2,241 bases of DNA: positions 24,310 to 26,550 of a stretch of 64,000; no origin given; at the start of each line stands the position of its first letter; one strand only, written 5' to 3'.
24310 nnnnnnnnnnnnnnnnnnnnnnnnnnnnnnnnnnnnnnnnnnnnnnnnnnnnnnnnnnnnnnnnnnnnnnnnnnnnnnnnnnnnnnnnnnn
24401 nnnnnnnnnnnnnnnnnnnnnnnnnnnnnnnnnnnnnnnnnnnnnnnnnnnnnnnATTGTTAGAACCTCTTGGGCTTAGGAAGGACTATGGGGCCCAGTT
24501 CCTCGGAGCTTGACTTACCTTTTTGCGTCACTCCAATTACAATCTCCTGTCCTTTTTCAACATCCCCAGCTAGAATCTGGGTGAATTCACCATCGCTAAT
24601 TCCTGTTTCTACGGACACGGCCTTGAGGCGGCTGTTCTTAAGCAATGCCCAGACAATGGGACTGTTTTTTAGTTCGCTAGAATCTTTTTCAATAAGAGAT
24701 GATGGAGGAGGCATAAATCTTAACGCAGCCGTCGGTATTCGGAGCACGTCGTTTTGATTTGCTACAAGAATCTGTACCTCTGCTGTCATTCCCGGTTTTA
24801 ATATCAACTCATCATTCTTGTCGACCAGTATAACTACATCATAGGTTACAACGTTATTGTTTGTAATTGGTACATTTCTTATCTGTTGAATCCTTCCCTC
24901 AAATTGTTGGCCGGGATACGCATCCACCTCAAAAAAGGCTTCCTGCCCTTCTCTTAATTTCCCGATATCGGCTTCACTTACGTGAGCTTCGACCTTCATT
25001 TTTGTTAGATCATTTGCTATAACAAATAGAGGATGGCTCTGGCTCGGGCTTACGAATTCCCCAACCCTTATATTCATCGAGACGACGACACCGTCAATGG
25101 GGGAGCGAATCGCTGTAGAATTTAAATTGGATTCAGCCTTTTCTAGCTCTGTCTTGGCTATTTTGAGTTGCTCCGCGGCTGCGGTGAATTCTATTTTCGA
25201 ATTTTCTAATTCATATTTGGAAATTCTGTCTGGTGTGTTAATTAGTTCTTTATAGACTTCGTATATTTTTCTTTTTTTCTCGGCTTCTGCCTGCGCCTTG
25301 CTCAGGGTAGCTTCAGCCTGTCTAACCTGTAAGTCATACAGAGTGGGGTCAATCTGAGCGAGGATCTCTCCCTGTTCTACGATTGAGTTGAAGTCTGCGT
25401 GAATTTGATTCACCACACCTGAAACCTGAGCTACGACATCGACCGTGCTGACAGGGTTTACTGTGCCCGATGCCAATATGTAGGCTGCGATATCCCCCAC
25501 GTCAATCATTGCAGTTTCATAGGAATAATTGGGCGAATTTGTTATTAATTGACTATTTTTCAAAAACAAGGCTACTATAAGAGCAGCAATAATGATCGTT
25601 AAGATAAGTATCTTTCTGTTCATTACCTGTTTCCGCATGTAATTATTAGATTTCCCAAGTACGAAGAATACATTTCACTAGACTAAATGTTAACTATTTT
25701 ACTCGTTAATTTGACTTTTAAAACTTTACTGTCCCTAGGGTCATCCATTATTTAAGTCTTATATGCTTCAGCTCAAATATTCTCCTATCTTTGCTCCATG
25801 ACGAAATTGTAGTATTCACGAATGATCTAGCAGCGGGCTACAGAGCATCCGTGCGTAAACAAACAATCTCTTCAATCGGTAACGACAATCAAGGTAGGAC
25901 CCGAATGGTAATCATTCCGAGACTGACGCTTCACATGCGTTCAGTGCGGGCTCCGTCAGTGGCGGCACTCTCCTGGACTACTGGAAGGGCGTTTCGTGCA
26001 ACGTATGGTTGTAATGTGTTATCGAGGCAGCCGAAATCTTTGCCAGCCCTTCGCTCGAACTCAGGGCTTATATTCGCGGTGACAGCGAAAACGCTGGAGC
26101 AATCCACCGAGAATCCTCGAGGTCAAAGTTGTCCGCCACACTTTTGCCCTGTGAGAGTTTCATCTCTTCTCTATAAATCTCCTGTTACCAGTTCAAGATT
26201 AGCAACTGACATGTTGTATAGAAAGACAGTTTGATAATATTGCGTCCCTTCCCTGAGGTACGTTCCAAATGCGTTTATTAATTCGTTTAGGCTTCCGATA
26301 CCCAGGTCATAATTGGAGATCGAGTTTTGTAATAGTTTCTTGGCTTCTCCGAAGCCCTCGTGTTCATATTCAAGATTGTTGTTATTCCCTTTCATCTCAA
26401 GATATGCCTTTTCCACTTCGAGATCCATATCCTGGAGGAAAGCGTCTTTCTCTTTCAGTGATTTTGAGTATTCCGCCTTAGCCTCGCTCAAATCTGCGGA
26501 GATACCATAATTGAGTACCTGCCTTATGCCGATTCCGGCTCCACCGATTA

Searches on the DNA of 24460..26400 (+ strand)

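Call 5: search_rna_families(source=window, start=25400, end=26400, threshold=evalue, max_evalue=10, show_alignments=3)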
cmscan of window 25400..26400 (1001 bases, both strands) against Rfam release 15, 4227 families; matches with E-value up to 10: 4.
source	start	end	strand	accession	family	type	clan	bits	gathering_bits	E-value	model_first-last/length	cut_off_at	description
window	25655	25768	-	RF01245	snR9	Gene; snRNA; snoRNA; HACA-box;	CL00036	19.4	58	2.3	1-187/187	no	Small nucleolar RNA snR9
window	25688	25796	-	RF01932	bxd_4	Gene; lncRNA;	-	16.8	40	2.7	1-106/106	no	Bithoraxoid conserved region 4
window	26151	26166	-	RF04357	Plastid-ndhA-ndhB-2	Intron;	CL00155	15.9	53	2.1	13-28/41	no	Plastid-ndhA-ndhB-2 group II-D5 intron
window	25485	25514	-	RF01611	ceN108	Gene; snRNA; snoRNA; CD-box;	-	14.9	50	6.9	1-70/70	no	Caenorhabditis snoRNA ceN108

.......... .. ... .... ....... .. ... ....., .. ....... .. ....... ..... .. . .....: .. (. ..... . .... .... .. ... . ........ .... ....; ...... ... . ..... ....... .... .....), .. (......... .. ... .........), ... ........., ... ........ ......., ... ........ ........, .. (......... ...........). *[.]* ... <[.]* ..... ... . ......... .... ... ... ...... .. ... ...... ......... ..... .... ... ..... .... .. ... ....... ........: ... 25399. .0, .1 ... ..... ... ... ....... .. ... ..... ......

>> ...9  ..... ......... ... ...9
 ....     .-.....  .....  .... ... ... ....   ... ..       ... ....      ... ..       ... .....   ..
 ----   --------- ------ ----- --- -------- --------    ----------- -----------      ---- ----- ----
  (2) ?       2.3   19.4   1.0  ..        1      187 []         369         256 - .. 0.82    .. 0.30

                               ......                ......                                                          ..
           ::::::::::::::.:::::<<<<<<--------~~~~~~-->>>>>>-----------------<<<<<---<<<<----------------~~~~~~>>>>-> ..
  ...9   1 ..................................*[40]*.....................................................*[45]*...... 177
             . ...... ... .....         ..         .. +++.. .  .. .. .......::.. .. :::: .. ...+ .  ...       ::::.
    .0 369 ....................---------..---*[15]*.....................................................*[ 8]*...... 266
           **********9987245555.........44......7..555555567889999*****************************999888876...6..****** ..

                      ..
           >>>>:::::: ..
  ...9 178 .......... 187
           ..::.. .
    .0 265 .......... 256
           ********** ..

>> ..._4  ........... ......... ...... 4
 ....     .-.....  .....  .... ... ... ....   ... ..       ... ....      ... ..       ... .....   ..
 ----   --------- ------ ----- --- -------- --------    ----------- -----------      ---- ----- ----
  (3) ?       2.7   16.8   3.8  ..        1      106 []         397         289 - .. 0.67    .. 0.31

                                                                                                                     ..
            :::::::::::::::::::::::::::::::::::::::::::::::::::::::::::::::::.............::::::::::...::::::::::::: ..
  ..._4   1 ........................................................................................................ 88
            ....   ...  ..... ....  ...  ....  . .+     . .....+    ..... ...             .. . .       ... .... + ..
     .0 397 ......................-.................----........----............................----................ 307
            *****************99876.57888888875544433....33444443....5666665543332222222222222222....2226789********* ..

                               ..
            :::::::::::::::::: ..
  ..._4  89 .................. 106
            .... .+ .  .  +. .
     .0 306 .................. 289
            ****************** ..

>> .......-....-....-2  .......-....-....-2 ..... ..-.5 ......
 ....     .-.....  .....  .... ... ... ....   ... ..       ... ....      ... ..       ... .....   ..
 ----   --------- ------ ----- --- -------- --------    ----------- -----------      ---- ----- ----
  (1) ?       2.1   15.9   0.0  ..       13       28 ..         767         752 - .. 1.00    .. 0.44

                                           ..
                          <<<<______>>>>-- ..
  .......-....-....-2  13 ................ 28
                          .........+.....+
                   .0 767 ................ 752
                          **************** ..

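Call 51: search_dna_similar(query=window:25820-26170:+, collection=plasmids, mode=distant, max_evalue=0.01, max_rows=10)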
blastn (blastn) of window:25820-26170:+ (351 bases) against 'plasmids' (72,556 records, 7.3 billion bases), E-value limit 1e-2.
No match.

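Call 52: search_dna_similar(query=window:25820-26170:+, collection=phages, mode=distant, max_evalue=0.01, max_rows=10)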
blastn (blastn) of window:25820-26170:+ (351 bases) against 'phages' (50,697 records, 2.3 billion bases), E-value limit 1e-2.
No match.

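Call 73: search_rna_families(source=L093, start=1, end=400, threshold=evalue, max_evalue=10)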
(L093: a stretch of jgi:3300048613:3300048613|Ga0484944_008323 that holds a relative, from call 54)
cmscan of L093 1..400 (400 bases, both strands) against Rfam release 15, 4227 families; matches with E-value up to 10: 1.
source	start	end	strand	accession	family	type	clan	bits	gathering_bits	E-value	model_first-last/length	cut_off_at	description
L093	71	92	+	RF03012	Mu-gpT-DE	Gene; sRNA;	-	11.6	49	7.3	7-30/53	no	Mu-gpT-DE RNA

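Call 74: search_rna_families(sources=[L001, L002, L085, L086, L088, L089, L090, L091], threshold=gathering)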
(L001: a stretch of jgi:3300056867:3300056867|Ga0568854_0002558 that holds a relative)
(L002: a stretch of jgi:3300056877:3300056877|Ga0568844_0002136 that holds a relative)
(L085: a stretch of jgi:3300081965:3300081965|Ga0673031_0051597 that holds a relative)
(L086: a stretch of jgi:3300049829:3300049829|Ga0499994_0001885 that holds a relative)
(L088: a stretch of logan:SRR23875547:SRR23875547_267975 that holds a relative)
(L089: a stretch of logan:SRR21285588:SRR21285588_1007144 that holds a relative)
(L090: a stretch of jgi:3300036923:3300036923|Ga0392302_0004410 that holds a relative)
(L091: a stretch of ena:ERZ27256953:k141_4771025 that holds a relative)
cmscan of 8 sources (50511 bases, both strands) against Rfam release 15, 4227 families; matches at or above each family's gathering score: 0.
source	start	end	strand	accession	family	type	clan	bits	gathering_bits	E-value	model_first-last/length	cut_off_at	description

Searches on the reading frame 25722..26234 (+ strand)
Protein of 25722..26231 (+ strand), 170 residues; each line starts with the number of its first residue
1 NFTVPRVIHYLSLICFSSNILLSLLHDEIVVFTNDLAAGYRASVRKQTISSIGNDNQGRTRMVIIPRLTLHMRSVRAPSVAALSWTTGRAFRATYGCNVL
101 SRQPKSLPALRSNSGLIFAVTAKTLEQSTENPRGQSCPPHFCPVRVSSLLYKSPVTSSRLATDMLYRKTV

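Call 9: search_protein_families(library=pfam, proteins=[window:25791-26234:+], max_evalue=0.1)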
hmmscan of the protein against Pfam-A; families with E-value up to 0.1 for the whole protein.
window:25791-26234:+ (147 aa): 0 families

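Call 30: find_homologous_proteins(query=window:25791-26234:+, max_evalue=10)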
Query window:25791-26234:+: 27 candidates shared short words with the query, none scored E <= 10.

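Call 50: search_protein_representatives(protein=window:25722-26231:+)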
Query: 170 residues. Proteins with E-value up to 0.001 (for the whole library): 5; up to 1e-10: 2; up to 1e-30: 0. The best 5 are listed.
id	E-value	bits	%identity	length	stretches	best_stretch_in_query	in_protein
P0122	1.4e-16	77.0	30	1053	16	35-71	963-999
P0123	2.0e-14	70.0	29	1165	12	124-158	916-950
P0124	1.2e-05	41.5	45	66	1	113-170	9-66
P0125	4.3e-05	39.7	59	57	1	49-92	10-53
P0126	4.3e-05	39.7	25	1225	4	29-68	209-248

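Call 54: find_encoding_contigs(protein=P0125, flank=4000, max_places=6)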
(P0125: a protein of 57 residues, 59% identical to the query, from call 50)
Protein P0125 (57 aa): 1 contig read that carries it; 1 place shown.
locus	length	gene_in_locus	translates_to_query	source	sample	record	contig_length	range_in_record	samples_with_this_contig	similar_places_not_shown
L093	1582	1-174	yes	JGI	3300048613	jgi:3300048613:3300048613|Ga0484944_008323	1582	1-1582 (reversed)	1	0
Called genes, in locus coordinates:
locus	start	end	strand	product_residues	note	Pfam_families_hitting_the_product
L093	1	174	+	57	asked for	?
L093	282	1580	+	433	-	?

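Call 56: search_protein_families(library=pfam, proteins=[L093:282-1580:+], max_evalue=0.01)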
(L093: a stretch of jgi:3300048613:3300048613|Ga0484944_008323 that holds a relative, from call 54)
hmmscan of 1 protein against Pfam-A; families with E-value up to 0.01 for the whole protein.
L093:282-1580:+ (433 aa): 2 families
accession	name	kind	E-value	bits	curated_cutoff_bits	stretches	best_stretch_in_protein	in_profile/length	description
PF02574.22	S-methyl_trans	-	2.9e-100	336.2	22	1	7-316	1-282/283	Homocysteine S-methyltransferase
PF00809.28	Pterin_bind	-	2.6e-17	63.7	25.5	1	353-433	1-85/244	Pterin binding enzyme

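Call 64: list_cluster_members(proteins=[P0125, P0121, L093:282-1580:+])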
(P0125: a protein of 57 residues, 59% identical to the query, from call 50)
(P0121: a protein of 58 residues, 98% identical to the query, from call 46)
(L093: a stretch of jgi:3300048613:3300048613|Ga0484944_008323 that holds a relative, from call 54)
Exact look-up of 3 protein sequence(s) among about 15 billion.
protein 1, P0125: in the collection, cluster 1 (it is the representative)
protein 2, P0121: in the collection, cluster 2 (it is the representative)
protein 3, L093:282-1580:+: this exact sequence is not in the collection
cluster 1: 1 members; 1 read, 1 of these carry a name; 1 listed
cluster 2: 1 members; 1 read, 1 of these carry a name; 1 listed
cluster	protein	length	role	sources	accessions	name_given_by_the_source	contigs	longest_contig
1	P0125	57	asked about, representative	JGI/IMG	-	hypothetical protein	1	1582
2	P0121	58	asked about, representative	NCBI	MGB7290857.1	MAG: hypothetical protein WBD99_01625 [Thermodesulfobacteriota bacterium]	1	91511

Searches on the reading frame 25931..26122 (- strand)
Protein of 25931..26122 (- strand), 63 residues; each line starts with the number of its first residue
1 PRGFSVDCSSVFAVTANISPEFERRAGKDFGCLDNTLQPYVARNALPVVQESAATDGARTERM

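Call 9: search_protein_families(library=pfam, proteins=[window:25931-26107:-], max_evalue=0.1)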
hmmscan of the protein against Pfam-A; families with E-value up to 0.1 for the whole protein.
window:25931-26107:- (58 aa): 0 families

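Call 46: find_homologous_proteins(query=window:25931-26122:-, max_evalue=10)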
Query window:25931-26122:- (63 aa): 1 proteins with E <= 10 among 1 candidates.
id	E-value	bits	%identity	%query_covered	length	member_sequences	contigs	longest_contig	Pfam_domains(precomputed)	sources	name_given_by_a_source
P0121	3.6e-30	120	98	92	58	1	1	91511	-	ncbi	ncbi:MAG: hypothetical protein WBD99_01625 [Thermodesulfobacteriota bacterium]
